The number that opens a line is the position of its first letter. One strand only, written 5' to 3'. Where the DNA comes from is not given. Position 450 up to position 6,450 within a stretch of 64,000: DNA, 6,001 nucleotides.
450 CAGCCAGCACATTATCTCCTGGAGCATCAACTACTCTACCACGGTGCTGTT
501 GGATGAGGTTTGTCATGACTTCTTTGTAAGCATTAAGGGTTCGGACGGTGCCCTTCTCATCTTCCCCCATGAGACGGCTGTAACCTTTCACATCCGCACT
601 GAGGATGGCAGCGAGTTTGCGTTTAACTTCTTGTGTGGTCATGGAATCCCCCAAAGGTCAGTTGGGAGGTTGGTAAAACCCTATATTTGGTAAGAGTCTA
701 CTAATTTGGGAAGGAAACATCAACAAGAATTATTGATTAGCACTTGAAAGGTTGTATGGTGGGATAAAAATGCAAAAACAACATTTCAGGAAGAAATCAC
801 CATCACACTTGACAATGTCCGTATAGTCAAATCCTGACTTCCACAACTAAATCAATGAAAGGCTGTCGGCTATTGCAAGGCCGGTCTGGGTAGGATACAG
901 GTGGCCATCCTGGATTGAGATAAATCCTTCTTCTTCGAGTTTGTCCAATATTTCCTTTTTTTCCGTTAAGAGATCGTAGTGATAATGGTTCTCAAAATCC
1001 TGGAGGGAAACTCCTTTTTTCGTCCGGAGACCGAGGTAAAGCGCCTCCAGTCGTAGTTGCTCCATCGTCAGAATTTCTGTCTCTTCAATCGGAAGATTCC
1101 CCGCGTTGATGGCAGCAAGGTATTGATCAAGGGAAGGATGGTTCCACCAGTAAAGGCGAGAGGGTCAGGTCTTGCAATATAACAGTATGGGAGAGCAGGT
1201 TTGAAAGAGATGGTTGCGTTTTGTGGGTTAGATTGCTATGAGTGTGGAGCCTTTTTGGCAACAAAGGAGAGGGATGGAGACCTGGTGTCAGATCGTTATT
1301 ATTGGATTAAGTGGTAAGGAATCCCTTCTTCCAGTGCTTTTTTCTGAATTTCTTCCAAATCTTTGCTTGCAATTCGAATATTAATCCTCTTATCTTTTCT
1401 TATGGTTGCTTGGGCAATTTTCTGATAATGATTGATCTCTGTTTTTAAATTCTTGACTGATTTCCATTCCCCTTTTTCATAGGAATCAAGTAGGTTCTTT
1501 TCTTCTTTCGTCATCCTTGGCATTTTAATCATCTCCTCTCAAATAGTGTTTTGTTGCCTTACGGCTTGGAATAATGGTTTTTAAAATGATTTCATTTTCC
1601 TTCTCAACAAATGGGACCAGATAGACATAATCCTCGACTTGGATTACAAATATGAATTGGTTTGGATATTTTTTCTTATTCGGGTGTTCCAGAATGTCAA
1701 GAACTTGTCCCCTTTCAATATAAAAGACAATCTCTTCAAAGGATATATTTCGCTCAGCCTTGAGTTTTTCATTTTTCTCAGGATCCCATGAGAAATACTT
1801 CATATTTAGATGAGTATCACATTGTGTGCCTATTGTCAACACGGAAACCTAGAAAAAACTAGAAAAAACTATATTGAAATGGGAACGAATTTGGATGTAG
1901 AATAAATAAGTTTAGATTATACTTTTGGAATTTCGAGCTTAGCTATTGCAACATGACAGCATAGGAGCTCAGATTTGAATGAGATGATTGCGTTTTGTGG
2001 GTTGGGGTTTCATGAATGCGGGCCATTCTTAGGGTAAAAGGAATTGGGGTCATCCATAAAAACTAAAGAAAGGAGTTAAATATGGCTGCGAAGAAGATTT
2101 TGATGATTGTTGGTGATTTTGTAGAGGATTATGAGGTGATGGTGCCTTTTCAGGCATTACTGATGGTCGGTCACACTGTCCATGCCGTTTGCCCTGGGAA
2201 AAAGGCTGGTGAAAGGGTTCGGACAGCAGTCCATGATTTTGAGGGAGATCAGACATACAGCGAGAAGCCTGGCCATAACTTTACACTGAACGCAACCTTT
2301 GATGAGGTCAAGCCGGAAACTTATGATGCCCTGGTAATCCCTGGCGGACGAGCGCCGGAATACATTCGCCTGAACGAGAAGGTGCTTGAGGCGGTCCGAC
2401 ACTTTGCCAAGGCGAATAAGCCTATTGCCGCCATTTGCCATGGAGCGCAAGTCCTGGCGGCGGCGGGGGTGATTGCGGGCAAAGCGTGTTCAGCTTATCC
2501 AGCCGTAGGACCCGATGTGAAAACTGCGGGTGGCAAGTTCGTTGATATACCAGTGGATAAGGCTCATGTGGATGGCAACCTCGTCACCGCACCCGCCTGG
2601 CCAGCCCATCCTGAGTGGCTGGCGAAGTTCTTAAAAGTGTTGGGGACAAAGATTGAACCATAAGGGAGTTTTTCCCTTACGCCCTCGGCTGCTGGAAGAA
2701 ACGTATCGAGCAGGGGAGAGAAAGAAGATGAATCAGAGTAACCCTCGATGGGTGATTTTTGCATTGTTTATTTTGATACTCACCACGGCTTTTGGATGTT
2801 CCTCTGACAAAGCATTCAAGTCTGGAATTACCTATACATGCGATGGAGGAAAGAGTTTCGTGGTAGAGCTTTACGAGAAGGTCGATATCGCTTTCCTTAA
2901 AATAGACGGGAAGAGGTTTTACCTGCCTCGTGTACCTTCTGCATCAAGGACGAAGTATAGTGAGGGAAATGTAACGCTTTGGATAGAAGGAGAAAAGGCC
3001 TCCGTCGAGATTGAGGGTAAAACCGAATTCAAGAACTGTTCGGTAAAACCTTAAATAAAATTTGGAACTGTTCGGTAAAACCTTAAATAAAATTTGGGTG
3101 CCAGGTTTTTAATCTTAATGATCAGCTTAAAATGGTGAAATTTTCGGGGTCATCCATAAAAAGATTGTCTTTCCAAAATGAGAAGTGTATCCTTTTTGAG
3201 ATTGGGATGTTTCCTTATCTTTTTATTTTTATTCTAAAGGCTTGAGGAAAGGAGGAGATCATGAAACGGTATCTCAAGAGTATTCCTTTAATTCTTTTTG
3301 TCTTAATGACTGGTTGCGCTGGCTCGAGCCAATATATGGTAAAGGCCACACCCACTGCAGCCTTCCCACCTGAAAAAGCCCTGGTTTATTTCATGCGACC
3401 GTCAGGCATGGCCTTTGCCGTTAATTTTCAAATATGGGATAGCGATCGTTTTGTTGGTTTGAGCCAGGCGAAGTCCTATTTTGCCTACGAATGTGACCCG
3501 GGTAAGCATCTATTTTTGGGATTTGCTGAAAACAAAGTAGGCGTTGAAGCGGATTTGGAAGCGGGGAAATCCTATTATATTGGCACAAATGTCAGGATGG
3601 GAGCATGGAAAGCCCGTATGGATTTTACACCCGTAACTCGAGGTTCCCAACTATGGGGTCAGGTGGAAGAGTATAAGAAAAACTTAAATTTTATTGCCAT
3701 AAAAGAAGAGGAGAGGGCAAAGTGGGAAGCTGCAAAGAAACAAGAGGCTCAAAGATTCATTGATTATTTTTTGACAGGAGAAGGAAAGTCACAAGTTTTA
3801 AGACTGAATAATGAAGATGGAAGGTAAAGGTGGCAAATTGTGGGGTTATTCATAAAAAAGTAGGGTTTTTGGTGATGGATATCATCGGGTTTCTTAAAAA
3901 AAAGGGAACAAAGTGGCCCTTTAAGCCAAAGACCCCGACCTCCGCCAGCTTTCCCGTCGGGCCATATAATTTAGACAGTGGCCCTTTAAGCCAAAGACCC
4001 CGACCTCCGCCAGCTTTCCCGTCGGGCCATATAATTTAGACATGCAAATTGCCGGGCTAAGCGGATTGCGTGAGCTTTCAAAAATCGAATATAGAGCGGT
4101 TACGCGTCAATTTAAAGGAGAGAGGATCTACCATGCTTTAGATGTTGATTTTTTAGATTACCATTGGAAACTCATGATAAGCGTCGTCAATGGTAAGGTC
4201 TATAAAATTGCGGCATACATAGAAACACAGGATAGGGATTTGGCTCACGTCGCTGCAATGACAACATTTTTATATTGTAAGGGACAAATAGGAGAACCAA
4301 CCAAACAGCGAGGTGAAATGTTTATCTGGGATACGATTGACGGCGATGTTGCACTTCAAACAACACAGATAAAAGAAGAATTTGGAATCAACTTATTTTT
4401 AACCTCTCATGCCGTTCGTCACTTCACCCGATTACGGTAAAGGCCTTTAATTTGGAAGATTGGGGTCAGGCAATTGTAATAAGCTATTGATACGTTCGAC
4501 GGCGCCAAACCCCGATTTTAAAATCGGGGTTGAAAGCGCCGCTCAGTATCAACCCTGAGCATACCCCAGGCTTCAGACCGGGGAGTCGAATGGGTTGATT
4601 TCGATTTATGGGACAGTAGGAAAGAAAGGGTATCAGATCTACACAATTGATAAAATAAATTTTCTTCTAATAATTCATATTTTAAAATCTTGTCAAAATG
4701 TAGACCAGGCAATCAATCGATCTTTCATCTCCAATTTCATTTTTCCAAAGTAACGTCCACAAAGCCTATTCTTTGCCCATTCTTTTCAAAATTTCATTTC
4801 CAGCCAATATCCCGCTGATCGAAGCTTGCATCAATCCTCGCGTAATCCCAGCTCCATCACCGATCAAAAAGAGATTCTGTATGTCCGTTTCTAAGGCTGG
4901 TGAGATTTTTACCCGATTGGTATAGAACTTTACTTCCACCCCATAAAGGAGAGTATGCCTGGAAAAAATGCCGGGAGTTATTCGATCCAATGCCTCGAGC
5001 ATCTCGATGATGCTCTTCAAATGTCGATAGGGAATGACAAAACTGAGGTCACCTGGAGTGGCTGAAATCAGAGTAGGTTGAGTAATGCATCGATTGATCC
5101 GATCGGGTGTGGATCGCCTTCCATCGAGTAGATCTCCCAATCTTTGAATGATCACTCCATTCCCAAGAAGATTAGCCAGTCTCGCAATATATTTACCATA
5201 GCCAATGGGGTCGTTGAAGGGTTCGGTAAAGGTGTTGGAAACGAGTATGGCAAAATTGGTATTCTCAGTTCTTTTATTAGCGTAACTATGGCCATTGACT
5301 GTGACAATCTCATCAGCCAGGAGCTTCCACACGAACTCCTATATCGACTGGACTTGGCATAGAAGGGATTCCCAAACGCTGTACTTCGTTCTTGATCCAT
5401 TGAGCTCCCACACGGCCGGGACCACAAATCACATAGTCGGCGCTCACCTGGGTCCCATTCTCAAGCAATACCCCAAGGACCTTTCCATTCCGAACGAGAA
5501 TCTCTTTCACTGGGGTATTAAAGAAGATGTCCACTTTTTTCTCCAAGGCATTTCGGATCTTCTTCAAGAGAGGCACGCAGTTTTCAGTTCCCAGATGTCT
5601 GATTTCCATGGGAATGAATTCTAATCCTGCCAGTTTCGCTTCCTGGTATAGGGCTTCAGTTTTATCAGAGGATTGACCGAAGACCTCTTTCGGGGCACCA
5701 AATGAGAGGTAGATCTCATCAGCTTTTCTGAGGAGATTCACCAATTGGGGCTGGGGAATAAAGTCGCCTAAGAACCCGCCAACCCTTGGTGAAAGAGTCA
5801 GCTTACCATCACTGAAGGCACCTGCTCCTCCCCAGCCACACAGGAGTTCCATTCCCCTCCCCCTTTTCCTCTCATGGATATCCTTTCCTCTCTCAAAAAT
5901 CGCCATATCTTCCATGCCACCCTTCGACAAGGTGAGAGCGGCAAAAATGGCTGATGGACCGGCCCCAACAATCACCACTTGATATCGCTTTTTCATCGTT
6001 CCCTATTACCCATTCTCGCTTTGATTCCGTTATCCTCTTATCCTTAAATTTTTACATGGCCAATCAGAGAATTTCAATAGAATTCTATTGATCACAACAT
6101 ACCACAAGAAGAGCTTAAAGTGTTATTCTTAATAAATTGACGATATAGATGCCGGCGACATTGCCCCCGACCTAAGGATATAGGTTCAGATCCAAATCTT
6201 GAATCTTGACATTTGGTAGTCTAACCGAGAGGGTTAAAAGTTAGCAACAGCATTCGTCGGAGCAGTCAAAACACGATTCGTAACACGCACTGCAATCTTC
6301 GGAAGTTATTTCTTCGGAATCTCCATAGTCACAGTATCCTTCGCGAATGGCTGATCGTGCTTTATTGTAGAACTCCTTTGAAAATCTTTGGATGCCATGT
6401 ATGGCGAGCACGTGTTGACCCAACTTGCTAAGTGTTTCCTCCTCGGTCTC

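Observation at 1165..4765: Small accessory patch (BrnTA, DJ-1/PfpI, MliC-like, DUF2846-like, unknown ORF) that replaces most of hemW and is full of repeat scars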

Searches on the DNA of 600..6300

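Call 34: search_rna_families(source=window, start=600, end=6300, threshold=evalue, max_evalue=1)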
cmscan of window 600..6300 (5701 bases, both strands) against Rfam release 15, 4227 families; matches with E-value up to 1: 1.
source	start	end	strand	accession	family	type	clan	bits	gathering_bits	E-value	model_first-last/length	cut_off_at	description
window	4133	4215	+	RF00531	snoMe28S-Gm3113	Gene; snRNA; snoRNA; CD-box;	-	24.3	70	0.68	1-84/84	no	Small nucleolar RNA Me28S-Gm3113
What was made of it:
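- Tried and rejected: Rfam over 600-6300 (call 34).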
